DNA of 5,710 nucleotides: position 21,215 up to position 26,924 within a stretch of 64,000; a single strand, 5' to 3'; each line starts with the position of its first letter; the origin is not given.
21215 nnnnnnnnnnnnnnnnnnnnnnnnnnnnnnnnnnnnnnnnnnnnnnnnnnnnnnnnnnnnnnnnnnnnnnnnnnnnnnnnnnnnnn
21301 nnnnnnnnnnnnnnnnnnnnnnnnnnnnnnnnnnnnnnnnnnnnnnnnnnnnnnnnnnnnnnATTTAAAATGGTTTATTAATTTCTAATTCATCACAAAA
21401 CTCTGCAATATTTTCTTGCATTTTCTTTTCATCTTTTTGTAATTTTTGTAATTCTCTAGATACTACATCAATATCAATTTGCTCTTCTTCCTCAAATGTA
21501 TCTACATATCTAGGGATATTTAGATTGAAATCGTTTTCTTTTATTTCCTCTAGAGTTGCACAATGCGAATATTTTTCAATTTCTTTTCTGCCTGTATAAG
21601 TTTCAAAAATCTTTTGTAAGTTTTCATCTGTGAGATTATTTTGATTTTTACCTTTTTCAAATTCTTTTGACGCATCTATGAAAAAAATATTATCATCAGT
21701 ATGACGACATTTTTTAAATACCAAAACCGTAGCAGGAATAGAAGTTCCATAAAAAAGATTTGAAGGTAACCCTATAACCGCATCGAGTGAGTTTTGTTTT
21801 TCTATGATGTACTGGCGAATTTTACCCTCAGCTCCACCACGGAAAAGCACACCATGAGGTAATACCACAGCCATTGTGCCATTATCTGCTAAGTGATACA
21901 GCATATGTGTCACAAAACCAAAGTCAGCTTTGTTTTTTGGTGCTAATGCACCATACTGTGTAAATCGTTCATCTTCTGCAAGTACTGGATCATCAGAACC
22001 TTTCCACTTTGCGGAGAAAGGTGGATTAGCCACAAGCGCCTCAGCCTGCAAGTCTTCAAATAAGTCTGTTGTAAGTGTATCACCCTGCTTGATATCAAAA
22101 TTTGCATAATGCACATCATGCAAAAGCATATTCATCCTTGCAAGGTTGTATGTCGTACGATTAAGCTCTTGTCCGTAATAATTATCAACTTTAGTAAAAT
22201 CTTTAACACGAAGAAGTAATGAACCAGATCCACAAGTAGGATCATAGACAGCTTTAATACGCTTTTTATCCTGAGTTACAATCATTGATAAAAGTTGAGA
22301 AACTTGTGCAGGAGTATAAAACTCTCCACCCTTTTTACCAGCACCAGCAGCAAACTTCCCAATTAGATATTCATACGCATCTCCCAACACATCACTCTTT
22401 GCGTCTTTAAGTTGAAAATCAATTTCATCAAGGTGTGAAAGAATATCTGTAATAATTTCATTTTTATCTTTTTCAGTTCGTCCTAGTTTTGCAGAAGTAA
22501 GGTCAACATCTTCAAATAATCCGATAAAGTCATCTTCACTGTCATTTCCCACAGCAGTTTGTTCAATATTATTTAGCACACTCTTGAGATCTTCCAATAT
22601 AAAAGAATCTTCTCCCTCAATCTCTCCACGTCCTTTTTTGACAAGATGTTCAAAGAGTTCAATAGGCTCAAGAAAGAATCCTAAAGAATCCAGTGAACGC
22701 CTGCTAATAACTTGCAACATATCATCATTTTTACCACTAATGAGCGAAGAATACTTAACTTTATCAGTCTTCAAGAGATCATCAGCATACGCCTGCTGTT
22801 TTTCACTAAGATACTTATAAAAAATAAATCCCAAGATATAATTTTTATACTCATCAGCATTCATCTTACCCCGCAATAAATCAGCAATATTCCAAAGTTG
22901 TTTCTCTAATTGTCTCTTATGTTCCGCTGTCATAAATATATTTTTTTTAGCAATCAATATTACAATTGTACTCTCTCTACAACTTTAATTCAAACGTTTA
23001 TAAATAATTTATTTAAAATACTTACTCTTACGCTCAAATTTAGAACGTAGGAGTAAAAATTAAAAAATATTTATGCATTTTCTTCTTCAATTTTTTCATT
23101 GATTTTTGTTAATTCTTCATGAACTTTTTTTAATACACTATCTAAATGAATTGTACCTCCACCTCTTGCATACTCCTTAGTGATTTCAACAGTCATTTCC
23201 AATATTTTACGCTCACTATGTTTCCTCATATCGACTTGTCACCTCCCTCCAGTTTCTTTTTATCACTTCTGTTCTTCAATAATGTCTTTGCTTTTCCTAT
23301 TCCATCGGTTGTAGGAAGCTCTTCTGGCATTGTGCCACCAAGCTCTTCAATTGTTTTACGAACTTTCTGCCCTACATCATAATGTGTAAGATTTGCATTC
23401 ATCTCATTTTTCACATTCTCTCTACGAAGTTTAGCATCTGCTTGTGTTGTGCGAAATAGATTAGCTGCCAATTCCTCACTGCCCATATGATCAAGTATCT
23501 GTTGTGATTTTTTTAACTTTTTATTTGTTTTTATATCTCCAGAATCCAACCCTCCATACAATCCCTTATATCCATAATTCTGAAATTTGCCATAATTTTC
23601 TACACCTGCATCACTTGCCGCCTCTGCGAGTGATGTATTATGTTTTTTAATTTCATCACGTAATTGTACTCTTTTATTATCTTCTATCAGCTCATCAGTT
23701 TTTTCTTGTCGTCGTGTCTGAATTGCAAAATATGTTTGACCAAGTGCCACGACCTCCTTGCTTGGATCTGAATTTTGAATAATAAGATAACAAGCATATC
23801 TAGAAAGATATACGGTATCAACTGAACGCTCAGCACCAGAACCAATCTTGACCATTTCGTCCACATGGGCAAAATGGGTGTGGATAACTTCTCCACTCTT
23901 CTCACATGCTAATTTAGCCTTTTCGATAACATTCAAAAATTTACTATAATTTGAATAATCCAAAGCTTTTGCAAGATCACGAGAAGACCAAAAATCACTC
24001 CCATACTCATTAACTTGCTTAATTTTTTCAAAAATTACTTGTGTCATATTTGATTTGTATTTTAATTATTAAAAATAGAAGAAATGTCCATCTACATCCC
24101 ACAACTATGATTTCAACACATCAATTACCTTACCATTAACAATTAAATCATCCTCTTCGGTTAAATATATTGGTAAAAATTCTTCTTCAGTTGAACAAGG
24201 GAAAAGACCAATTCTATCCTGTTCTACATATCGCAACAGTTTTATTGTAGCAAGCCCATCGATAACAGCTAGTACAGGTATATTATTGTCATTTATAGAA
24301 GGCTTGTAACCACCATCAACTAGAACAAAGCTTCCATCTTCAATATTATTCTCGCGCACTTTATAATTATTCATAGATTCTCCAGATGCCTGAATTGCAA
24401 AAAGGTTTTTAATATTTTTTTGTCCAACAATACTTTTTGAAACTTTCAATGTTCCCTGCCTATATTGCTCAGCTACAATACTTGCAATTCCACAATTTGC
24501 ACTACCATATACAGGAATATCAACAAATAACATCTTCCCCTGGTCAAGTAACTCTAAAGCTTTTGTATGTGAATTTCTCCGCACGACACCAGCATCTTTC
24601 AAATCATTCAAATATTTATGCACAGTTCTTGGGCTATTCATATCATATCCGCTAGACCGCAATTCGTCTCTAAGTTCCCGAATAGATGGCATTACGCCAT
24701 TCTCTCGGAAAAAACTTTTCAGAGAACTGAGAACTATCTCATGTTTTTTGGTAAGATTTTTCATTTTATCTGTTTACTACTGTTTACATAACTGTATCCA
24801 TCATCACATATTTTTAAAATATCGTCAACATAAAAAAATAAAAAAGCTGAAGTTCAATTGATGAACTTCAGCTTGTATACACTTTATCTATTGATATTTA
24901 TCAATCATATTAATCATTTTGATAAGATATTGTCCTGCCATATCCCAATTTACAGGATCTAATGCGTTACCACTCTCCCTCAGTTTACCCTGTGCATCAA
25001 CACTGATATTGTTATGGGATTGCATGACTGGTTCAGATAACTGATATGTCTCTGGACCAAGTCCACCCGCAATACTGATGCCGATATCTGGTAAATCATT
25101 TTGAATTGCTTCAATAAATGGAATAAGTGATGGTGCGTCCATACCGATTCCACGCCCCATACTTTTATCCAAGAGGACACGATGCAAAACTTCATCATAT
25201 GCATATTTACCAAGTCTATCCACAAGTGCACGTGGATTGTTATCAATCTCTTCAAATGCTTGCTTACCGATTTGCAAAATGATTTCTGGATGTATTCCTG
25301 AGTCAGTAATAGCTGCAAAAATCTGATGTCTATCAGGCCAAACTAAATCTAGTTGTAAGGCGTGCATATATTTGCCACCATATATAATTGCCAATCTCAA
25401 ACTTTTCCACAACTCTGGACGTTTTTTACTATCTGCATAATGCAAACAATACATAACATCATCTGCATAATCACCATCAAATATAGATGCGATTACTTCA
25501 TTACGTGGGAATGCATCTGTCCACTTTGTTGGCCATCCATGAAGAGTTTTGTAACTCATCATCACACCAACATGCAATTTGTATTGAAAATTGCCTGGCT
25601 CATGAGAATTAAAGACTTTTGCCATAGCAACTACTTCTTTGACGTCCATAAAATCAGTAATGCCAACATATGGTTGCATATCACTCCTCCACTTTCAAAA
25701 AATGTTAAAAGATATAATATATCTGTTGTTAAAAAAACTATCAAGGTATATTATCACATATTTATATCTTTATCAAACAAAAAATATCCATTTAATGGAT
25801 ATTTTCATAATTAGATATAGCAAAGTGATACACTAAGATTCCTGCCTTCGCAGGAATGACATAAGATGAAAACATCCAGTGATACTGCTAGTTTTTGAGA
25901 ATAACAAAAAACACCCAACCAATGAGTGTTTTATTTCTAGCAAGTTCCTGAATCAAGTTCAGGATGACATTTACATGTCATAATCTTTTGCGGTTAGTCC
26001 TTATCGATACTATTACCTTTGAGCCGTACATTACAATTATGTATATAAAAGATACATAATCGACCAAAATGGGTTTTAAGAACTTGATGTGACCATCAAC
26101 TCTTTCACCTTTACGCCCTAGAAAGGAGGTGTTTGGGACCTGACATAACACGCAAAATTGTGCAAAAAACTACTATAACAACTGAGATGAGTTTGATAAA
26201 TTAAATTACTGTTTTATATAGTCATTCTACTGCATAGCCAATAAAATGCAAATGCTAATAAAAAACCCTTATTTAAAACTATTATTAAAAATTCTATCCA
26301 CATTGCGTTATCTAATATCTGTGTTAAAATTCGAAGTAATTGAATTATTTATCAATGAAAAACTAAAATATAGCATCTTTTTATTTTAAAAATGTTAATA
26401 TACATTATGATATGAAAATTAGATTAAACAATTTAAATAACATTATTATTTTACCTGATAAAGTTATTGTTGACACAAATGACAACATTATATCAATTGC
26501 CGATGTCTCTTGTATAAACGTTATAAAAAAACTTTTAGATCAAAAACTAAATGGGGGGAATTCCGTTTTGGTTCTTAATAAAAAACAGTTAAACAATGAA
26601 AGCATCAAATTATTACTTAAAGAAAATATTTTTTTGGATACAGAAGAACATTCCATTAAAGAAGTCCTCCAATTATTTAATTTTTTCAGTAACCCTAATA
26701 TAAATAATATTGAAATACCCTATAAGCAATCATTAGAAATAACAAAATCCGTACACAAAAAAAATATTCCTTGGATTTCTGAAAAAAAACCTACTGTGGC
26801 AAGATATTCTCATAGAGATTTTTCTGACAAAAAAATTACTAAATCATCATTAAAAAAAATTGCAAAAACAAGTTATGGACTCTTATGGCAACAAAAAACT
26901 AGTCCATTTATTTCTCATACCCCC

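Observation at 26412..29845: TOMM/LAP-type RiPP enzyme set (SagB-like dehydrogenase + YcaO + C39-like peptidase) in a reduced, CPR-like genome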

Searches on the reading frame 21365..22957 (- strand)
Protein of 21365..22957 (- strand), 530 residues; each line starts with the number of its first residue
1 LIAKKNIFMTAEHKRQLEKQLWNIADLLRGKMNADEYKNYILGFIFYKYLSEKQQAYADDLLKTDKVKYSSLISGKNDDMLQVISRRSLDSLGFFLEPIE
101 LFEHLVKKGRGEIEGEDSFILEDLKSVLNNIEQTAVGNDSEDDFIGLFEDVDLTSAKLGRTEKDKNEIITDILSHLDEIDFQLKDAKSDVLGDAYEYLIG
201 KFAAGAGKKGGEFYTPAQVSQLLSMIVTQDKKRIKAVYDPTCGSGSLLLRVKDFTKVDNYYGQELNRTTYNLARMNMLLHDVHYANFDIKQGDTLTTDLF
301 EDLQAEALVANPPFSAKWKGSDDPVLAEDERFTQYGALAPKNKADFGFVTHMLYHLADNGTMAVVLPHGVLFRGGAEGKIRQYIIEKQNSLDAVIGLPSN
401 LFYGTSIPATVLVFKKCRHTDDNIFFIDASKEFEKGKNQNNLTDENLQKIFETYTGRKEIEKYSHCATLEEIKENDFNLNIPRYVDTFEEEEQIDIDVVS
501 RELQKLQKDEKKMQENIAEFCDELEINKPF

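Call 68: search_protein_families(library=pfam, proteins=[window:21365-22957:-], max_evalue=0.001)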
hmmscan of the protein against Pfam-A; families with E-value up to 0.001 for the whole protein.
window:21365-22957:- (530 aa): 3 families
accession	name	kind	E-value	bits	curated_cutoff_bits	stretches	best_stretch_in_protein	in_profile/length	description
PF02384.22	N6_Mtase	-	9.7e-112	373.7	20.4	1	187-492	2-310/311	N-6 DNA Methylase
PF12161.14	HsdM_N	-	2.4e-21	77.2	24.5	1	17-175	1-134/135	HsdM N-terminal domain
PF05175.20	MTS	-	0.00038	20.6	23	1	223-318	23-112/170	Methyltransferase small domain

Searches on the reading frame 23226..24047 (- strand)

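Call 3: search_protein_families(library=pfam, proteins=[window:23226-24047:-], max_evalue=0.1)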
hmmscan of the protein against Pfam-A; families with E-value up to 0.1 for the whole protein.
window:23226-24047:- (273 aa): 2 families
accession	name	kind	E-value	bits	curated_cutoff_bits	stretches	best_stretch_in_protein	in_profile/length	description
PF02498.22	Bro-N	-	7.8e-12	46.1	25.6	1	9-101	2-86/96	BRO family, N-terminal domain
PF20701.3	HetE-N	-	0.045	14.5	25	0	4-70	12-78/102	Het-E N-terminal domain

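Call 100: search_protein_families(library=phrogs, proteins=[window:23226-24047:-], max_evalue=0.001)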
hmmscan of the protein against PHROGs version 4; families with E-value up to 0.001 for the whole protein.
window:23226-24047:- (273 aa): 2 families
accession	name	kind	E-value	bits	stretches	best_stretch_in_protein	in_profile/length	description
phrog_8036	-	unknown function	1.4e-93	314.4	1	3-263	20-281/290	-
phrog_130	-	transcription regulation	0.00013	22.2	1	8-95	168-240/480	anti-repressor Ant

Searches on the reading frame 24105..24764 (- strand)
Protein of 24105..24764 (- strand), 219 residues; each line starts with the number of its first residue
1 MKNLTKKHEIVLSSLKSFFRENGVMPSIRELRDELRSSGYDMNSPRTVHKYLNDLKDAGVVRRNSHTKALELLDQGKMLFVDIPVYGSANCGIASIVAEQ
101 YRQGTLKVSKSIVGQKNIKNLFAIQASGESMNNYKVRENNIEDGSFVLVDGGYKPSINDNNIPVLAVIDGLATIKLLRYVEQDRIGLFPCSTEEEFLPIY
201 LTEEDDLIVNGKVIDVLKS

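Call 3: search_protein_families(library=pfam, proteins=[window:24105-24764:-], max_evalue=0.1)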
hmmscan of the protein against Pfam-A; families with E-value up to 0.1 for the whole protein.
window:24105-24764:- (219 aa): 7 families
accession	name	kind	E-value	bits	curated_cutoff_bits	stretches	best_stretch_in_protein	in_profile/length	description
PF00717.28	Peptidase_S24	-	2.1e-12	47.2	23.3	1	84-214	1-116/116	Peptidase S24-like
PF01726.22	LexA_DNA_bind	-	2e-08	34.3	23.7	1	1-66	1-61/65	LexA DNA binding domain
PF04358.19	DsrC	-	0.0059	17.5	24.9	1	3-55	36-85/107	DsrC like protein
PF08461.16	HTH_12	-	0.032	14.6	21.4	1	27-69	15-56/66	Ribonuclease R winged-helix domain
PF02334.22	RTP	-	0.04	14.8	26.7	0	28-69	29-69/113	Replication terminator protein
PF09079.17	Cdc6_C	-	0.09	13.2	25.1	0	1-65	3-74/96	CDC6, C terminal winged helix domain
PF13412.12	HTH_24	-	0.09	12.8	21.9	0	44-62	30-48/48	Winged helix-turn-helix DNA-binding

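Call 100: search_protein_families(library=phrogs, proteins=[window:24105-24764:-], max_evalue=0.001)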
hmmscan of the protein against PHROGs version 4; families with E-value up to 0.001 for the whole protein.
window:24105-24764:- (219 aa): 3 families
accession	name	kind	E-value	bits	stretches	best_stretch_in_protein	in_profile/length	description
phrog_4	-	transcription regulation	1.6e-14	54.7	1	80-218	211-337/400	transcriptional repressor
phrog_3502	-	unknown function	1.1e-08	36.3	1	1-73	46-114/131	-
phrog_811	-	DNA, RNA and nucleotide metabolism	6.3e-06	26.8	1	87-218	17-133/140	UmuD-like protein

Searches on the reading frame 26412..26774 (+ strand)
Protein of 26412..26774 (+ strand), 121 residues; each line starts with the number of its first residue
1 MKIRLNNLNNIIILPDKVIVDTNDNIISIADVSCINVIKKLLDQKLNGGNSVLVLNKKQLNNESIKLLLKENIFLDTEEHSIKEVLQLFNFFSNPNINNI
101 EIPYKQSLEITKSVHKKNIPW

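Call 76: search_protein_families(library=pfam, proteins=[window:26412-26774:+], max_evalue=10)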
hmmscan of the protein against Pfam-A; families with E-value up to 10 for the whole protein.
seq(121 aa): 0 families
